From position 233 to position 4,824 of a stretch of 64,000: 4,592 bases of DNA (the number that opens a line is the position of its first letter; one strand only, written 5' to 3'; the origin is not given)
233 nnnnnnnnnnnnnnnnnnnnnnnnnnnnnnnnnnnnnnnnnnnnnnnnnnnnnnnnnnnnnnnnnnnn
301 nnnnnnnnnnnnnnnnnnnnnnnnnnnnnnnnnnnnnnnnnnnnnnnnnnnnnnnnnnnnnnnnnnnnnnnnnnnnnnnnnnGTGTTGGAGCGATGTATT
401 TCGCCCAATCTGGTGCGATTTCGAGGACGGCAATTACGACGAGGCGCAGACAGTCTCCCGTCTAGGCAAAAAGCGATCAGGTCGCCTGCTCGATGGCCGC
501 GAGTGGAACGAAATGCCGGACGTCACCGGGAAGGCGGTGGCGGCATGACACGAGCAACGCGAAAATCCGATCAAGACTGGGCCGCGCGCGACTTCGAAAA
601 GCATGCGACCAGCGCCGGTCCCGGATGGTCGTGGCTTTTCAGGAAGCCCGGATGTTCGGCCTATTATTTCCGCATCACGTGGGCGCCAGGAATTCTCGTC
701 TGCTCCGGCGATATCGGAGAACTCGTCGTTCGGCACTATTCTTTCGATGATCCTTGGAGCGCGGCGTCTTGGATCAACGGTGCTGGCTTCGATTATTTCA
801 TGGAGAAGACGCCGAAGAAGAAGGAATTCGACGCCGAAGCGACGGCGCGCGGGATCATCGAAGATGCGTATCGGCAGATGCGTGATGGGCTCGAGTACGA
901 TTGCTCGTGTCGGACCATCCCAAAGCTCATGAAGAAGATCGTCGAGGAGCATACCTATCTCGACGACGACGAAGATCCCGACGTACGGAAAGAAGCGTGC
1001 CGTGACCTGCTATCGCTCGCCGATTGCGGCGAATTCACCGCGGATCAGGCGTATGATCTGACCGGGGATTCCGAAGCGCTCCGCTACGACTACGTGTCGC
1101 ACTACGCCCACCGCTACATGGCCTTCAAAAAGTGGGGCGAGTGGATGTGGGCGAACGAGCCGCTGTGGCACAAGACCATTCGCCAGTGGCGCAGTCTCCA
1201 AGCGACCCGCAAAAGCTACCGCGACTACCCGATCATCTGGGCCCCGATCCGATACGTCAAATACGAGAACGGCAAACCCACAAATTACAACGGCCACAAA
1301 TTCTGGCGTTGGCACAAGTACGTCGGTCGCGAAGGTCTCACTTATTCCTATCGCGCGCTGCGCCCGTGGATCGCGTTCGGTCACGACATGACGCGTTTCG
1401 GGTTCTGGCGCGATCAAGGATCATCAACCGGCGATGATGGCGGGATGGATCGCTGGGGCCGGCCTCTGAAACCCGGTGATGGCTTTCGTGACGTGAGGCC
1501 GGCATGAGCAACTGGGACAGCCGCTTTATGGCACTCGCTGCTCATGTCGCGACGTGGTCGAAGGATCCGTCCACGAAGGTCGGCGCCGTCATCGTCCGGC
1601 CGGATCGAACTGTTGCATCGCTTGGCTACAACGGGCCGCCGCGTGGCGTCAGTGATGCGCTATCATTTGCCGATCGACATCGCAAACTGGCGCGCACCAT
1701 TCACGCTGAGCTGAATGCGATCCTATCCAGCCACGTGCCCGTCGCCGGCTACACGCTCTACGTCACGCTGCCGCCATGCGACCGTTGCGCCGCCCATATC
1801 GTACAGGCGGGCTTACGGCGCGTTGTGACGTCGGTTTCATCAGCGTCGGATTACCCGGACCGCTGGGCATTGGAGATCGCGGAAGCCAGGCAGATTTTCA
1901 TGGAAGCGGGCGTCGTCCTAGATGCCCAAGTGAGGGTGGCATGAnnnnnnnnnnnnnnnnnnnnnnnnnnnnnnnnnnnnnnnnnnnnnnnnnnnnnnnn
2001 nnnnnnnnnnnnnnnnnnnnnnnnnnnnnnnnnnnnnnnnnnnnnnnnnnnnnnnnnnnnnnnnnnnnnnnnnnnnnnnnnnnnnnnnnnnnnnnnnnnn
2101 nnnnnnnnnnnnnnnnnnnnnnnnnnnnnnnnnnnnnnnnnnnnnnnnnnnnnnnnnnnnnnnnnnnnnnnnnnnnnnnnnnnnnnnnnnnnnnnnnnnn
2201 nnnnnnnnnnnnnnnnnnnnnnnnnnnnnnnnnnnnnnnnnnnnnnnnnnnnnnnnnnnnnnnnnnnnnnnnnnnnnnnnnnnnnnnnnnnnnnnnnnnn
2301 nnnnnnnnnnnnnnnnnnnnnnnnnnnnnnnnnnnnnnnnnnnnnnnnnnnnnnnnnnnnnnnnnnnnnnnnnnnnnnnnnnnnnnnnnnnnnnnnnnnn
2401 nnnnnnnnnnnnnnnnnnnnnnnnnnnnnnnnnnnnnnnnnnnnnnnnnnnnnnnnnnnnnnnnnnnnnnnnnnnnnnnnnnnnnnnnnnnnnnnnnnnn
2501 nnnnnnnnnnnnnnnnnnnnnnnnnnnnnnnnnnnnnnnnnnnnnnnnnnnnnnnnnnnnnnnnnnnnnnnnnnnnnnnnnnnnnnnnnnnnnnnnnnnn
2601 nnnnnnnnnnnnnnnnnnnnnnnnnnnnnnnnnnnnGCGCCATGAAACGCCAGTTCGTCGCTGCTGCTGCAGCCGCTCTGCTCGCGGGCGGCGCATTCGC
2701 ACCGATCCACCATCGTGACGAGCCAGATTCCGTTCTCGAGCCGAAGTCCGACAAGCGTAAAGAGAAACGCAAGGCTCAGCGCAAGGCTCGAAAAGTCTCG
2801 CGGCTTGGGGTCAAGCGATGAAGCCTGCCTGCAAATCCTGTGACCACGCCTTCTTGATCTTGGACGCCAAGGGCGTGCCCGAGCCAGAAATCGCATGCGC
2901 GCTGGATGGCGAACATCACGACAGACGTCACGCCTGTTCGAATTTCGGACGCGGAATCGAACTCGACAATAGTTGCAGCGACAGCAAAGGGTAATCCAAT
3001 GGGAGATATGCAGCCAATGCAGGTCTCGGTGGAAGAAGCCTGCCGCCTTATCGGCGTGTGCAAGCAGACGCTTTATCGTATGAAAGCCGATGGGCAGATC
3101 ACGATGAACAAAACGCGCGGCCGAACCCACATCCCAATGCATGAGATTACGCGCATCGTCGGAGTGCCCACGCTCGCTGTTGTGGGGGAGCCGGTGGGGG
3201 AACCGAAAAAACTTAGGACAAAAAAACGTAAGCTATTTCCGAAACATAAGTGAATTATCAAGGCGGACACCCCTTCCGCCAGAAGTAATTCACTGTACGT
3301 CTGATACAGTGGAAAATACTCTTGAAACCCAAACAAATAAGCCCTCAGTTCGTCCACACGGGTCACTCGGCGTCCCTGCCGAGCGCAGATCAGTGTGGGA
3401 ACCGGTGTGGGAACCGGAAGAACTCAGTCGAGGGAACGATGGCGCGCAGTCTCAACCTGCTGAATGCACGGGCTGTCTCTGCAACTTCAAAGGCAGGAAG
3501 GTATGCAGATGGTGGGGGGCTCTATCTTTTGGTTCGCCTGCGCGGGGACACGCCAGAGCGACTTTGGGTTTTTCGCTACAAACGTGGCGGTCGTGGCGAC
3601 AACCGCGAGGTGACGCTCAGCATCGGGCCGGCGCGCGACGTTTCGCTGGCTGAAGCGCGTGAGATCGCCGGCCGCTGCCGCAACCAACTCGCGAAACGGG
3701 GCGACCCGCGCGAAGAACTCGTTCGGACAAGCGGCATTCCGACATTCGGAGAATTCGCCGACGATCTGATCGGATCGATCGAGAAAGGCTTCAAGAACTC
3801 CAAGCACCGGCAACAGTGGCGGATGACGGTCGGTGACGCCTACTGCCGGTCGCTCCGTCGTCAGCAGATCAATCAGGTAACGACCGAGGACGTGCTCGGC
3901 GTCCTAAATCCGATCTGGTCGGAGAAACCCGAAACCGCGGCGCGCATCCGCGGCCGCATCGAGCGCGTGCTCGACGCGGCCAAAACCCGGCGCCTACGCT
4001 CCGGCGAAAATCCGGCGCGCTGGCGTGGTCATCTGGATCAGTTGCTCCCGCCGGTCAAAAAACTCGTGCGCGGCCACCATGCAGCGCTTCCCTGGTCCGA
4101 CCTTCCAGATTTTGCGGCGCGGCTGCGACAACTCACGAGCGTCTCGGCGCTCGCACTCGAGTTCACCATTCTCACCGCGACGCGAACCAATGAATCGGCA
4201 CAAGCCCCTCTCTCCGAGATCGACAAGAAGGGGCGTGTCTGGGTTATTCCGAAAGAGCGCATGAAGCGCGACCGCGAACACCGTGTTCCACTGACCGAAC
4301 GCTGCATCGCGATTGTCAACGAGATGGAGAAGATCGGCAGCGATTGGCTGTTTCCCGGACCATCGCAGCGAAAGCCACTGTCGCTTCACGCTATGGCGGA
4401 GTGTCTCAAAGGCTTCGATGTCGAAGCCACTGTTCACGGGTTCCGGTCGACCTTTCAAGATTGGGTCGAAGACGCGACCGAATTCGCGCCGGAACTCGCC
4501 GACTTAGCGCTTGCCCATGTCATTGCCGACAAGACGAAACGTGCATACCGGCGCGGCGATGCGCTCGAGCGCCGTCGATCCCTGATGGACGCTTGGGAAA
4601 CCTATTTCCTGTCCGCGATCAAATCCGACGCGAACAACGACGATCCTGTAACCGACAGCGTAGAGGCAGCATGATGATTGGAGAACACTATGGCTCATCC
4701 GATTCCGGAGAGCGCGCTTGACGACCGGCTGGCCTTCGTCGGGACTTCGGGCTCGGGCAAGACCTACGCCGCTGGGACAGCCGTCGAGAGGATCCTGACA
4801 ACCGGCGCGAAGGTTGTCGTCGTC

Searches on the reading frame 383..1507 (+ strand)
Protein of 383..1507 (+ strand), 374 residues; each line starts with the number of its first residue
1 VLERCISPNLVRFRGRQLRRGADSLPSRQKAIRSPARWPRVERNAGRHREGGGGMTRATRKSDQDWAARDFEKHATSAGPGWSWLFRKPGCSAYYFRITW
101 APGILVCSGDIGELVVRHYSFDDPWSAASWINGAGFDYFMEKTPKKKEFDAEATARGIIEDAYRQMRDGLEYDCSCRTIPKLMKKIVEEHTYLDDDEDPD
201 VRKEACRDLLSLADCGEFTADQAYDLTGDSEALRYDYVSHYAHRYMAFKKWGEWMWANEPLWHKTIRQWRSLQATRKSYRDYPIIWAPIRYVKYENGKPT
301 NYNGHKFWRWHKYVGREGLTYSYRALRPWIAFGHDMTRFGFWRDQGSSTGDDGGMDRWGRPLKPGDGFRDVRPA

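Call 25: search_protein_families(library=pfam, proteins=[window:383-1507:+], max_evalue=0.01)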
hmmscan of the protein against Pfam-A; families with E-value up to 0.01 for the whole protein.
window:383-1507:+ (374 aa): 0 families

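Call 99: find_related_loci(query=window:383-1507:+, collection=genome_contigs, flank=3000)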
Query window:383-1507:+ (374 aa) in genome_contigs; peptide patterns used: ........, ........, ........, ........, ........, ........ (x = any residue, [..] = any of these).
222 stretches matched a pattern, but none encodes a relative of the query by tblastn (E <= 1e-3).

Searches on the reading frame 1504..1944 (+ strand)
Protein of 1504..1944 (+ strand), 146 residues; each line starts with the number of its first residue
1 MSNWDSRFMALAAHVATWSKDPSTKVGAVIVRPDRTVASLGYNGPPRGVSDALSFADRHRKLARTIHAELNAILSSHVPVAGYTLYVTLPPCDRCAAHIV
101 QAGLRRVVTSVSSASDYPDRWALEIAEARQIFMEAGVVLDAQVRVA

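Call 25: search_protein_families(library=pfam, proteins=[window:1504-1944:+], max_evalue=0.01)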
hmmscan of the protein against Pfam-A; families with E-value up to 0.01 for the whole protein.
window:1504-1944:+ (146 aa): 4 families
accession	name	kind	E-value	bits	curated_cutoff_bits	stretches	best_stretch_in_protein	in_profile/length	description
PF00383.29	dCMP_cyt_deam_1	-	1.4e-22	79.9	25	1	3-109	2-100/102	Cytidine and deoxycytidylate deaminase zinc-binding region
PF14437.12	MafB19-deam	-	1.9e-13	51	27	1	3-112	2-102/142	MafB19-like deaminase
PF14439.12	Bd3614-deam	-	2.7e-05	24.6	38.5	1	63-111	32-86/113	Bd3614-like deaminase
PF21274.3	Rng_hyd_C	-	0.0031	18.2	27.5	1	3-53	48-100/107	Aromatic-ring hydroxylase, C-terminal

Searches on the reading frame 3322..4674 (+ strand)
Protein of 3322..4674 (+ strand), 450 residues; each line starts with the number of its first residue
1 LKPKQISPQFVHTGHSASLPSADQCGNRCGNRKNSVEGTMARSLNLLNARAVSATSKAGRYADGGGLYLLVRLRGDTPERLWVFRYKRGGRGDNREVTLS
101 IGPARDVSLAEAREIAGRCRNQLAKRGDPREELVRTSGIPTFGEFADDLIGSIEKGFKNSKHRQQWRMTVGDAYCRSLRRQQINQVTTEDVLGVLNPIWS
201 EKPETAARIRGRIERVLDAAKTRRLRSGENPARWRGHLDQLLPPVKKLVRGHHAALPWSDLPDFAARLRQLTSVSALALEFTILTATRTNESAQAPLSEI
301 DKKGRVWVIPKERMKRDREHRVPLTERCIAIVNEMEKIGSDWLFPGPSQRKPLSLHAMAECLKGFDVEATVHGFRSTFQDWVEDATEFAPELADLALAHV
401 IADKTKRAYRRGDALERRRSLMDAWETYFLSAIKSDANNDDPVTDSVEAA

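Call 25: search_protein_families(library=pfam, proteins=[window:3322-4674:+], max_evalue=0.01)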
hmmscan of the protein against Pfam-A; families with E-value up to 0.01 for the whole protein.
window:3322-4674:+ (450 aa): 3 families
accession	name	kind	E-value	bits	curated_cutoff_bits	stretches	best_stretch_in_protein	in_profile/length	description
PF22022.2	Phage_int_M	-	2.3e-21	76.2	27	1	142-237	1-96/96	Phage integrase central domain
PF13356.12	Arm-DNA-bind_3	-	3.3e-15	56.4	27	1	48-132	2-79/83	Arm DNA-binding domain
PF00589.27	Phage_integrase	-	9.4e-10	39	27.1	1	272-379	21-137/172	Phage integrase family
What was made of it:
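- On Mobile repeat (MITE/REP) or att-type recombination site: Both copies are internal to the prophage, whose integrase lies at 3322-4674 (call 25).
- The prophage has its own tyrosine integrase at 3322-4674 (call 25).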
